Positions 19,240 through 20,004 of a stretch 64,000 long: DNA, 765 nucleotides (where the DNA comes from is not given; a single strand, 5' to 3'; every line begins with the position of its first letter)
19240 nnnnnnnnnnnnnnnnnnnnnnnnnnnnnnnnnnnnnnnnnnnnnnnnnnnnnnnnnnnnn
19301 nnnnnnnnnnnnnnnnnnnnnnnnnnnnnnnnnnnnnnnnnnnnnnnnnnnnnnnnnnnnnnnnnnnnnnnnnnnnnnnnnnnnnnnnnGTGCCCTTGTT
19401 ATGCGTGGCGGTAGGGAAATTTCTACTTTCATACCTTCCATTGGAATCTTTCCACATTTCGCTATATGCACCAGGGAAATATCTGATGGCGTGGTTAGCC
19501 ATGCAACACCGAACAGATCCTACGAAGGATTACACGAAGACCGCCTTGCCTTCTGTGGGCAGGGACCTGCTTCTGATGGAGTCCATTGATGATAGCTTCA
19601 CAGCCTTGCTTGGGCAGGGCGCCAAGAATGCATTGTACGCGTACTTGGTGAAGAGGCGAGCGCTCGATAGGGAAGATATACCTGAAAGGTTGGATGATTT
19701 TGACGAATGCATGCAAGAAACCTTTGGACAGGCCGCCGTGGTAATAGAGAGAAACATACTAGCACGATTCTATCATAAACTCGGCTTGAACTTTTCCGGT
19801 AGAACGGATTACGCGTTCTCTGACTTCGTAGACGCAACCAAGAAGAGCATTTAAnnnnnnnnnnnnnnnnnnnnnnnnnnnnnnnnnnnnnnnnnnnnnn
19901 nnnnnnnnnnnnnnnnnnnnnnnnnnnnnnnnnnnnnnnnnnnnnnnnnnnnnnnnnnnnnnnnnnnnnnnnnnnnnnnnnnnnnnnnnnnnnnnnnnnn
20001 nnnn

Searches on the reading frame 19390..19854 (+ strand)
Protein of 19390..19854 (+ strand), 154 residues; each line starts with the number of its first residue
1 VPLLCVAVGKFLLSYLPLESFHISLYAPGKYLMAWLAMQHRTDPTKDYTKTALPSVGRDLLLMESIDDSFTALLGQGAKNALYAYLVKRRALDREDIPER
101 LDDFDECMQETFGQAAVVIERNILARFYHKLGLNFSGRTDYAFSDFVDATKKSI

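Call 87: find_homologous_proteins(query=window:19390-19854:+)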
Query window:19390-19854:+ (154 aa): 20 proteins with E <= 0.001 among 56 candidates.
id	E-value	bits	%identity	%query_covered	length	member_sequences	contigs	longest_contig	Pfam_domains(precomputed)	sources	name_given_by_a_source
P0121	2.9e-97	340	100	100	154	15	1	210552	-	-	-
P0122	2.3e-63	230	91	76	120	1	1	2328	-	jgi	jgi:hypothetical protein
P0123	1.0e-59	219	85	79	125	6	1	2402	-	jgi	jgi:hypothetical protein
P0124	5.4e-59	216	84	79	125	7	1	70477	-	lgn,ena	-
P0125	2.7e-56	207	80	79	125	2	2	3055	-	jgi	jgi:hypothetical protein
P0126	9.5e-56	206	84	76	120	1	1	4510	-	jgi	jgi:hypothetical protein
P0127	1.6e-54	202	80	79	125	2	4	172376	-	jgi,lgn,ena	jgi:hypothetical protein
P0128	1.5e-53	199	80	79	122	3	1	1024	-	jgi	-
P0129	5.7e-53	197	77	79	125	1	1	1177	-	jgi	jgi:hypothetical protein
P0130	1.6e-52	195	77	79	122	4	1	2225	-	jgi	-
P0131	2.3e-47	179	87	64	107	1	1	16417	-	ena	-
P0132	5.4e-47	177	60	97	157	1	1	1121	-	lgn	-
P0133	1.1e-46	176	70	79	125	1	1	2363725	-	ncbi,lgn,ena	-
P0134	6.3e-46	174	91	60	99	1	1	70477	-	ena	-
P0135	6.8e-46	174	73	79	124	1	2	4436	-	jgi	jgi:hypothetical protein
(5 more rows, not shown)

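Call 88: find_encoding_contigs(protein=P0127, flank=8000, max_places=1)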
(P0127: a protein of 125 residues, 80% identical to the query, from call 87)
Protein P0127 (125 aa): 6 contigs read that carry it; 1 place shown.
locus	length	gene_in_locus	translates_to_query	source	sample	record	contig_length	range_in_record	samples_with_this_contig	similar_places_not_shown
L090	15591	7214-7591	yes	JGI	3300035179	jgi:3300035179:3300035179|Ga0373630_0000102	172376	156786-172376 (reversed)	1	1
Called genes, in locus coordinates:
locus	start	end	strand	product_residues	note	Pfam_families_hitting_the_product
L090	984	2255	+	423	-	PF07969:Amidohydro_3, PF01979:Amidohydro_1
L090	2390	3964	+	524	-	PF17391:Urocanase_N, PF01175:Urocanase, PF17392:Urocanase_C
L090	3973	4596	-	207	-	PF01694:Rhomboid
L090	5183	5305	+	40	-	-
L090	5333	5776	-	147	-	PF01850:PIN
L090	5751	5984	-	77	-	PF04014:MazE_antitoxin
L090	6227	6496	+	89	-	PF04014:MazE_antitoxin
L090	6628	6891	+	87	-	-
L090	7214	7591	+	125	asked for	-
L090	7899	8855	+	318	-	PF06745:ATPase, PF23442:DUF7125, PF24336:DUF7504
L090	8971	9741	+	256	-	PF00154:RecA_N (faint), PF05625:PAXNEB (faint), PF13481:AAA_25 (weak), PF06745:ATPase, PF23442:DUF7125 (faint)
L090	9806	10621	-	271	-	PF01978:TrmB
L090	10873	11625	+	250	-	PF01478:Peptidase_A24, PF06847:Arc_PepC_II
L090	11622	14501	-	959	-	-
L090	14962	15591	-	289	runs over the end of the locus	-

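Call 89: find_encoding_contigs(protein=P0124, flank=8000, max_places=1)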
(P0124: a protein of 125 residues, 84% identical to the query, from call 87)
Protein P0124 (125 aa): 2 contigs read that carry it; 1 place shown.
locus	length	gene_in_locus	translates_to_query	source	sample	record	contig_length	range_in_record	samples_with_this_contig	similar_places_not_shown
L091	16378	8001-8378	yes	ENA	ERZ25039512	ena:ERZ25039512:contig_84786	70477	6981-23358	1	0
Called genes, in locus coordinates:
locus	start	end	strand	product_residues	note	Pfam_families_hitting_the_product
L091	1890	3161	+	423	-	PF07969:Amidohydro_3, PF01979:Amidohydro_1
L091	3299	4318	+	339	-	PF17391:Urocanase_N, PF01175:Urocanase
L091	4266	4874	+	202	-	PF17392:Urocanase_C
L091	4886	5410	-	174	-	PF01694:Rhomboid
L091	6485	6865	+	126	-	PF01850:PIN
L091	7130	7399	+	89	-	PF04014:MazE_antitoxin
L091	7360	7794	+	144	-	PF01850:PIN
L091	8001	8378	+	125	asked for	-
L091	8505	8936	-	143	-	PF01850:PIN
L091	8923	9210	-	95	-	PF04014:MazE_antitoxin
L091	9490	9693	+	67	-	-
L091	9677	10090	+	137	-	PF01850:PIN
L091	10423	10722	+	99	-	-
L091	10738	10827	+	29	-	-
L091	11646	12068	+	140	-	-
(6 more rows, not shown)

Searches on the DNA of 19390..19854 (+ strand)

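Call 90: search_rna_families(sources=[L090, L091], threshold=gathering)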
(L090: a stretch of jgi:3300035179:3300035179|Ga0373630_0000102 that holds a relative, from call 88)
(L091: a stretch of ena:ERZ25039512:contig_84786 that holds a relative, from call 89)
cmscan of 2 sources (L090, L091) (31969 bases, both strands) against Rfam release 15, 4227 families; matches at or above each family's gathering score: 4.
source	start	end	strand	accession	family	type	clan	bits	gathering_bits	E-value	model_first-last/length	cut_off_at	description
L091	1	1477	-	RF01959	SSU_rRNA_archaea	Gene; rRNA;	CL00111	1369.8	50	0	1-1406/1478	3'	Archaeal small subunit ribosomal RNA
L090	1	576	-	RF01959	SSU_rRNA_archaea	Gene; rRNA;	CL00111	516.4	50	5e-150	1-551/1478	3'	Archaeal small subunit ribosomal RNA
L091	5617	5911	+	RF00373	RNaseP_arch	Gene; ribozyme;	CL00002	178.5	84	1.2e-51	1-288/288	no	Archaeal RNase P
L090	4700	4994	+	RF00373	RNaseP_arch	Gene; ribozyme;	CL00002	164.1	84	4e-47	1-288/288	no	Archaeal RNase P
